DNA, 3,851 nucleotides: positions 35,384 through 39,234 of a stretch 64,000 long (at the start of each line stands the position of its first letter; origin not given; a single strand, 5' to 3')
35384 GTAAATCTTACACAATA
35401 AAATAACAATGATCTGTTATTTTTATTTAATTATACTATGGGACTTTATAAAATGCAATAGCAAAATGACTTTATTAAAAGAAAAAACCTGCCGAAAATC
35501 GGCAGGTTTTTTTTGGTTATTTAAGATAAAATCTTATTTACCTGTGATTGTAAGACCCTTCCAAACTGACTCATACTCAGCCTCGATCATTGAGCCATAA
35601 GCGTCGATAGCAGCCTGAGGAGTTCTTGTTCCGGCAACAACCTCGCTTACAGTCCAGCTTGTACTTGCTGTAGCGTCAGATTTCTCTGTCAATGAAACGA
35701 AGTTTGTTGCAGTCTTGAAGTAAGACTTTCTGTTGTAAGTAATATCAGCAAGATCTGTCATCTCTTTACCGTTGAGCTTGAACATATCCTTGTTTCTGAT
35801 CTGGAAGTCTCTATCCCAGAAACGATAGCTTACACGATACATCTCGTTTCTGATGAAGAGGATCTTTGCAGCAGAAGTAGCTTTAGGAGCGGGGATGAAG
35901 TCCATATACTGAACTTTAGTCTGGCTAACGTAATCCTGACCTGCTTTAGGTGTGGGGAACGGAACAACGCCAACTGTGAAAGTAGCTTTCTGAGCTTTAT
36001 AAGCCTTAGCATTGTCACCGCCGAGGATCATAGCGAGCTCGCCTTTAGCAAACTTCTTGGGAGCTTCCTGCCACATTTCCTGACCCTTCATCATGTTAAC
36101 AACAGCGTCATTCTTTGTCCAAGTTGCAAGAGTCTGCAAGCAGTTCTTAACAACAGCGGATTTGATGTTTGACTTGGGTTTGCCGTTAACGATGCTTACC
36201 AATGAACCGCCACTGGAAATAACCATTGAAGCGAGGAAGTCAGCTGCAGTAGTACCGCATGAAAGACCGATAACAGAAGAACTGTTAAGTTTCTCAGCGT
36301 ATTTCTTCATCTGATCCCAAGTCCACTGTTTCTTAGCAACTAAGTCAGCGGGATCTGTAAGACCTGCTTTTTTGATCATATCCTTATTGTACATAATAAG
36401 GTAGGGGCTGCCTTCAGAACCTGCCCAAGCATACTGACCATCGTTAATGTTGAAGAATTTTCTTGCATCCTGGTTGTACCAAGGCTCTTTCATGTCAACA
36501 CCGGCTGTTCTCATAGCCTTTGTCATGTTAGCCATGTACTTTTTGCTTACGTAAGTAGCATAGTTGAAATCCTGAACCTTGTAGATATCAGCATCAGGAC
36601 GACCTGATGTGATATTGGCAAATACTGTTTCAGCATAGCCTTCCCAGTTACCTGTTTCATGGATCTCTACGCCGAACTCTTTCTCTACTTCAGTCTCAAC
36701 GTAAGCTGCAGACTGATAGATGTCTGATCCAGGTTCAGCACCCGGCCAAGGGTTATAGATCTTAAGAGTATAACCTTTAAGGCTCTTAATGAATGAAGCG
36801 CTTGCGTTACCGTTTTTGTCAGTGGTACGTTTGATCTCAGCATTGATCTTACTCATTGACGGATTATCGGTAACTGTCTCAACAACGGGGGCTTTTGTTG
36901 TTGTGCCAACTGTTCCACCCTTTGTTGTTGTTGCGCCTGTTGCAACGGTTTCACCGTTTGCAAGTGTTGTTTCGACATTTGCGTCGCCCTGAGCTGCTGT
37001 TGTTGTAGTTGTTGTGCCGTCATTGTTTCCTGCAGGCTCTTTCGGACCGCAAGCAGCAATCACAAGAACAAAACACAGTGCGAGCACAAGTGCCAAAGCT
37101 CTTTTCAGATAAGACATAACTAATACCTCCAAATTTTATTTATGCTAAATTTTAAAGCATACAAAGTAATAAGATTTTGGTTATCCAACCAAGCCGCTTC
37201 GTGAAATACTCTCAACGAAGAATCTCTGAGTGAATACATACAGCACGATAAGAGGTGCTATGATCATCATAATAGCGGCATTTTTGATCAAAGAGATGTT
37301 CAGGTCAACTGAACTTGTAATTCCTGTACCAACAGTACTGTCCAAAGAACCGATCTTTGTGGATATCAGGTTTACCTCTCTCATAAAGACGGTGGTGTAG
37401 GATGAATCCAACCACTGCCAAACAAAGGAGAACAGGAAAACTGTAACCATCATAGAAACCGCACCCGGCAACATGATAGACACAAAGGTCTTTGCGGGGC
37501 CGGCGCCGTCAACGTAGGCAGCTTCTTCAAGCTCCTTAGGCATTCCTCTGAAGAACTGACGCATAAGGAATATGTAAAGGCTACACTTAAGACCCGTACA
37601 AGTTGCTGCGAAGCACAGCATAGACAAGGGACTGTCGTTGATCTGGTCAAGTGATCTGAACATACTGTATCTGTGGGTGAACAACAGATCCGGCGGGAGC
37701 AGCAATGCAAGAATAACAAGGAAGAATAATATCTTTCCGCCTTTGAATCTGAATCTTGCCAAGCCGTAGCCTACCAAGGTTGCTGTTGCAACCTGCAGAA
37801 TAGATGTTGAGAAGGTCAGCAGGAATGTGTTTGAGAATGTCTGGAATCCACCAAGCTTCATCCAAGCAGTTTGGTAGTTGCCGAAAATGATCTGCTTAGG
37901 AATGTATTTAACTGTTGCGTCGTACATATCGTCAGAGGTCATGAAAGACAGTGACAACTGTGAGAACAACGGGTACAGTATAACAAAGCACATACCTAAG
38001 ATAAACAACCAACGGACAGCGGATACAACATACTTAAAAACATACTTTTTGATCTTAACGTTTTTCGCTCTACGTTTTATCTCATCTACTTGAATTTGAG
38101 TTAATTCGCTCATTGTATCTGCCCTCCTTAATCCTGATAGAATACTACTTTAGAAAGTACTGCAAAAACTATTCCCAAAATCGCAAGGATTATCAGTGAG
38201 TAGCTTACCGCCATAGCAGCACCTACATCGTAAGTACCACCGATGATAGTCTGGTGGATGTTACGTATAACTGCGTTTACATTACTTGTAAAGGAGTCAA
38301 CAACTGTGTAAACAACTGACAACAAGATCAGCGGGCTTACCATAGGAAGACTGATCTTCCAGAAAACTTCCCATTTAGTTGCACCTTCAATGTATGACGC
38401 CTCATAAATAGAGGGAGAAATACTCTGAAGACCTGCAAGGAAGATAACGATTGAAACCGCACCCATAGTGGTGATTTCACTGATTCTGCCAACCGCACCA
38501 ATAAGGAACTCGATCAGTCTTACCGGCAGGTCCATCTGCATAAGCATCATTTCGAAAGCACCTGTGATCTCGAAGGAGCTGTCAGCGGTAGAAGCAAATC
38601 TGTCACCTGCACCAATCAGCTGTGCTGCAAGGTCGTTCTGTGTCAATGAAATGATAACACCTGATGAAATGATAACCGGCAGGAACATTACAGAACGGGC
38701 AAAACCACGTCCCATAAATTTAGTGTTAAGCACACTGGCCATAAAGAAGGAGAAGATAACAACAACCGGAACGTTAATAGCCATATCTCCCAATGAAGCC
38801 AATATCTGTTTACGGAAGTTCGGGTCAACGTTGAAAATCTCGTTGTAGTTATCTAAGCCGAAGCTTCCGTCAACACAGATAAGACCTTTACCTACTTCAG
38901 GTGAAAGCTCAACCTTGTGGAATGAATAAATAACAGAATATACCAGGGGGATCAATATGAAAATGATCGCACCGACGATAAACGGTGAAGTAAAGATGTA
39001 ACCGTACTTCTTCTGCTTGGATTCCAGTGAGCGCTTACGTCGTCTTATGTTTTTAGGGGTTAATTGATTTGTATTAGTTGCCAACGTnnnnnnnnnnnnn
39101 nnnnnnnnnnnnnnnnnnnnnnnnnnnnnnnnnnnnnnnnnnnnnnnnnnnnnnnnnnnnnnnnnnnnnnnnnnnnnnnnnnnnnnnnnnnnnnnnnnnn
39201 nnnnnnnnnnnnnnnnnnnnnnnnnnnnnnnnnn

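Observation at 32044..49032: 17-kb one-strand locus with two permease pairs, four binding proteins, a DUF5696-like lipoprotein and an NHL/Yip1 membrane protein, but no ATPase, glycosidase or regulator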

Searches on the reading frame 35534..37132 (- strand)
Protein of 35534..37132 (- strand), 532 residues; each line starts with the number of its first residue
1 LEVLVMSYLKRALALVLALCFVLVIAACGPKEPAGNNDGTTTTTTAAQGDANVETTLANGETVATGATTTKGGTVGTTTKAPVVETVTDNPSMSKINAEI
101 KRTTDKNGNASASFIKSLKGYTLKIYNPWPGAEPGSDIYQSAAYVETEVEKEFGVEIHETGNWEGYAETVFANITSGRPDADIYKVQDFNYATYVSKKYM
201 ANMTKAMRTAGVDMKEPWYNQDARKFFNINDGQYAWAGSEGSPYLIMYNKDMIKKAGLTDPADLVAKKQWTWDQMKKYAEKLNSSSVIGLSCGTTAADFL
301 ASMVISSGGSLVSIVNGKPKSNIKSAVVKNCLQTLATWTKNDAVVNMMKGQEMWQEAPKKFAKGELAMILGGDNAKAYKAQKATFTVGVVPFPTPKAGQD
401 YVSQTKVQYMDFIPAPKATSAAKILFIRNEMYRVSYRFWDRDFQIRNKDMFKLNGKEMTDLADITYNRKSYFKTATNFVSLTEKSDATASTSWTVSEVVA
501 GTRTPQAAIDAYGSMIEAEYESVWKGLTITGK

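Call 3: search_protein_families(library=pfam, proteins=[window:35534-37132:-], max_evalue=0.01)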
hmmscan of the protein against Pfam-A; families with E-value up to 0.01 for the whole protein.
window:35534-37132:- (532 aa): 2 families
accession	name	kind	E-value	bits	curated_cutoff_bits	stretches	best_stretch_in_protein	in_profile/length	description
PF01547.30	SBP_bac_1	-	3.2e-18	67.2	26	1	160-402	30-277/307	Bacterial extracellular solute-binding protein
PF21827.1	New_glue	-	0.0086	16.2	31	1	16-90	4-67/94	New glue protein family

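Call 11: search_protein_families(library=ncbifam, proteins=[window:35534-37132:-], max_evalue=0.001)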
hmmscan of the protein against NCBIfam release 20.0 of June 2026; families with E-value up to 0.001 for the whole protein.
window:35534-37132:- (532 aa): 1 family
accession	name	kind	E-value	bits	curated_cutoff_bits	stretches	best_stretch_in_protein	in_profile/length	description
NF005844.0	PRK07764.1-3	equivalog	0.00025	20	964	1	18-336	355-585/841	DNA polymerase III subunit gamma and tau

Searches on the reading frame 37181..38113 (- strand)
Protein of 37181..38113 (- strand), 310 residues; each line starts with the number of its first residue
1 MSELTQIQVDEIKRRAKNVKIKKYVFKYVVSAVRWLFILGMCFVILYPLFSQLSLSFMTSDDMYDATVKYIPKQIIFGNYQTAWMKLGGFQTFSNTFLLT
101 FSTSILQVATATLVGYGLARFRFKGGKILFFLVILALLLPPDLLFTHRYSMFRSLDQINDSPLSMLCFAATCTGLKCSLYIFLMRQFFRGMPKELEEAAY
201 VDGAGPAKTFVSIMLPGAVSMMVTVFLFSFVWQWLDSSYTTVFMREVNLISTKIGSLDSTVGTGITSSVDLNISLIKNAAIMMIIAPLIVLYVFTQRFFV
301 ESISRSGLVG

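Call 3: search_protein_families(library=pfam, proteins=[window:37181-38113:-], max_evalue=0.01)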
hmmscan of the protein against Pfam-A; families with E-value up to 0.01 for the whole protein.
window:37181-38113:- (310 aa): 1 family
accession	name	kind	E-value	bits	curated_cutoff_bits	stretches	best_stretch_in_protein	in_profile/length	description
PF00528.27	BPD_transp_1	-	7.7e-12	45.8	26.4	1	112-299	2-178/184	Binding-protein-dependent transport system inner membrane component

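Call 11: search_protein_families(library=ncbifam, proteins=[window:37181-38113:-], max_evalue=0.001)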
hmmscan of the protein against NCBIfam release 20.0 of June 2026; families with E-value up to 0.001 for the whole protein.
window:37181-38113:- (310 aa): 8 families
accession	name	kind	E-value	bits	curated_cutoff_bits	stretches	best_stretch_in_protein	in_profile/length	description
NF008210.0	PRK10973.1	equivalog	2e-25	90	297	1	36-303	15-276/281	sn-glycerol-3-phosphate ABC transporter permease UgpE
NF008231.0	PRK10998.1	equivalog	2e-17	63.7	261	1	90-307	82-293/296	maltose ABC transporter permease MalG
NF040932.1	ABC_arch_GlcU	equivalog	9.2e-10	38.6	340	1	37-303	8-264/272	glucose ABC transporter permease GlcU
TIGR01581.1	Mo_ABC_porter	hypoth_equivalog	4.8e-08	32.8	210.3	1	97-230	27-168/225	ABC transporter permease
TIGR02141.1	modB_ABC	equivalog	1.1e-06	28.5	182.6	1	97-292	4-200/208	molybdate ABC transporter permease subunit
NF006939.0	PRK09421.1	equivalog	6.3e-06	25.7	262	1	103-232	22-160/230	molybdate ABC transporter permease subunit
TIGR03262.1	PhnU2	equivalog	2.3e-05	23.3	593.25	0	36-144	9-106/546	putative 2-aminoethylphosphonate ABC transporter permease subunit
TIGR02139.1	permease_CysT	equivalog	2.5e-05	24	246.1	1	73-231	32-198/265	sulfate ABC transporter permease subunit CysT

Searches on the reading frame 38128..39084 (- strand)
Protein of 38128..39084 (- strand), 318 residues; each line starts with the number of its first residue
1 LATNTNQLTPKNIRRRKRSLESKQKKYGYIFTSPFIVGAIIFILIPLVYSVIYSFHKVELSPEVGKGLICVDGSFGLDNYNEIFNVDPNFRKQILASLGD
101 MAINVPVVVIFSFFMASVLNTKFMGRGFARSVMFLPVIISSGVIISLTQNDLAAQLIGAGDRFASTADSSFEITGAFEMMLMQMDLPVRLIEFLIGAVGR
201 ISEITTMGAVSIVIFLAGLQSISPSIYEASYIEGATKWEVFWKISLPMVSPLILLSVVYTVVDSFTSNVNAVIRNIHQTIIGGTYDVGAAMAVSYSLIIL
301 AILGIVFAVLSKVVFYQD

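Call 3: search_protein_families(library=pfam, proteins=[window:38128-39084:-], max_evalue=0.01)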
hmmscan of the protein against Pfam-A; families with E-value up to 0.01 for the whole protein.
window:38128-39084:- (318 aa): 1 family
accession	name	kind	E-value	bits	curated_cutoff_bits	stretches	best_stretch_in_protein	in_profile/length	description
PF00528.27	BPD_transp_1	-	2.3e-07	31.2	26.4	1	109-306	34-166/184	Binding-protein-dependent transport system inner membrane component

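Call 11: search_protein_families(library=ncbifam, proteins=[window:38128-39084:-], max_evalue=0.001)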
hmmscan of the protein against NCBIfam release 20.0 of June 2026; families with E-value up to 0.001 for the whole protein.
window:38128-39084:- (318 aa): 9 families
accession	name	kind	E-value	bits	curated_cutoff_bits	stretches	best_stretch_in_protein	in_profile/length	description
NF007852.0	PRK10561.1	equivalog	8e-10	39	335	1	211-267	173-229/295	sn-glycerol-3-phosphate ABC transporter permease UgpA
NF008232.0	PRK10999.1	equivalog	2.2e-08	33.3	392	1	213-273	391-448/520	maltose ABC transporter permease MalF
TIGR00969.1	3a0106s02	subfamily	4.6e-07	29.6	240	1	219-261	166-208/272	sulfate ABC transporter permease subunit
TIGR01581.1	Mo_ABC_porter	hypoth_equivalog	2e-05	24.2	210.3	1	212-262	119-169/225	ABC transporter permease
NF040932.1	ABC_arch_GlcU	equivalog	2.2e-05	24.3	340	1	206-266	146-203/272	glucose ABC transporter permease GlcU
NF008231.0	PRK10998.1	equivalog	5.4e-05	22.9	261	1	206-267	166-225/296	maltose ABC transporter permease MalG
NF006939.0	PRK09421.1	equivalog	5.9e-05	22.6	262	0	219-298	116-200/230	molybdate ABC transporter permease subunit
TIGR02140.1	permease_CysW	equivalog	0.00043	19.9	329.1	0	76-265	32-198/261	sulfate ABC transporter permease subunit CysW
TIGR02141.1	modB_ABC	equivalog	0.00087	19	182.6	0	219-260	103-144/208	molybdate ABC transporter permease subunit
